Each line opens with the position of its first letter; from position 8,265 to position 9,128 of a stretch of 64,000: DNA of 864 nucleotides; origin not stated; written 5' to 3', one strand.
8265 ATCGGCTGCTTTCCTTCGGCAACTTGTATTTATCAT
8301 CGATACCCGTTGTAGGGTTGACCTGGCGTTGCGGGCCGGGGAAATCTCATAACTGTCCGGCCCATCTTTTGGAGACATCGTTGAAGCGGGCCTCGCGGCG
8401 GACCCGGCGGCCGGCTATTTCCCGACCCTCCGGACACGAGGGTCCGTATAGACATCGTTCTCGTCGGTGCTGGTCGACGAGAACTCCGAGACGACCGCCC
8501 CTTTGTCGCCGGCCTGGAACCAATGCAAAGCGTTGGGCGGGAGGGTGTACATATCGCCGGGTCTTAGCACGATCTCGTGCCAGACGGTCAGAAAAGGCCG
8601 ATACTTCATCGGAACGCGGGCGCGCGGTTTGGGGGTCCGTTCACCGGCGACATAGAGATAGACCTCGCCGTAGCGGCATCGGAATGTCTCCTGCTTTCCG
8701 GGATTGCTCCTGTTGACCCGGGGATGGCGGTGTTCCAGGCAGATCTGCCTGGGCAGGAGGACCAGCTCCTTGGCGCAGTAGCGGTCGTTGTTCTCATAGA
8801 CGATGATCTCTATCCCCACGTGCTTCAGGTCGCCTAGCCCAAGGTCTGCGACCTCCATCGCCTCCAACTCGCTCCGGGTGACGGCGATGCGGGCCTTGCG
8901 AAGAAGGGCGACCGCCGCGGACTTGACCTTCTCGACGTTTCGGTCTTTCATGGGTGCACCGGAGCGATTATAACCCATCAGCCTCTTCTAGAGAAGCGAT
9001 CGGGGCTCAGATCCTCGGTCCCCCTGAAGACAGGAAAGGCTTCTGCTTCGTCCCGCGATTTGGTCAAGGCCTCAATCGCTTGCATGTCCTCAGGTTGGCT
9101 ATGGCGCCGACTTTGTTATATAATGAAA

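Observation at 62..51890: Sulfated fucose-containing glycan utilisation locus organised without SusC/SusD, in an Acidobacteria-like high-GC genome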

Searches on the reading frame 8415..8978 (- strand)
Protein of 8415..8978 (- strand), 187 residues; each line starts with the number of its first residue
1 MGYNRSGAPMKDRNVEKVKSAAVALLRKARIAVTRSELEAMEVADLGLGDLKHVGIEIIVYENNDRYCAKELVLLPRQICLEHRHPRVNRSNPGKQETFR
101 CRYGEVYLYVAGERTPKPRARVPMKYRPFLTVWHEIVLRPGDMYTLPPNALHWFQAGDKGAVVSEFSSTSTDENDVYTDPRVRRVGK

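Call 4: search_protein_families(library=pfam, proteins=[window:8415-8978:-])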
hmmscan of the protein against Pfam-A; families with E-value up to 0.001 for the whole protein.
window:8415-8978:- (187 aa): 1 family
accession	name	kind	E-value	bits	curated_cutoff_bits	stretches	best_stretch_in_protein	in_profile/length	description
PF07385.18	Lyx_isomer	-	8.1e-05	22.4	20.8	0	134-184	154-204/222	D-lyxose isomerase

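Call 16: search_protein_families(library=ncbifam, proteins=[window:8415-8978:-], max_evalue=0.001)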
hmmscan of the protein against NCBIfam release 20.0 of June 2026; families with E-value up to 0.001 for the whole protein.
window:8415-8978:- (187 aa): 0 families

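Call 62: search_protein_families(library=pfam, proteins=[window:8415-8978:-], max_evalue=1)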
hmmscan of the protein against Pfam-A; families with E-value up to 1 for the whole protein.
window:8415-8978:- (187 aa): 5 families
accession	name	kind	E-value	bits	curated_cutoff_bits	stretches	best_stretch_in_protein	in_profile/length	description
PF07385.18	Lyx_isomer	-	8.1e-05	22.4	20.8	1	134-184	154-204/222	D-lyxose isomerase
PF07883.17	Cupin_2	-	0.001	19.2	27.2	1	135-158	37-61/70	Cupin domain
PF00190.28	Cupin_1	-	0.0012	18.8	22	1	134-173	80-120/151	Cupin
PF03079.20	ARD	-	0.0014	19.3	27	1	132-162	113-143/157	ARD/ARD' family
PF08007.18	JmjC_2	-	0.0096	15.9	22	1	129-164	82-116/127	JmjC domain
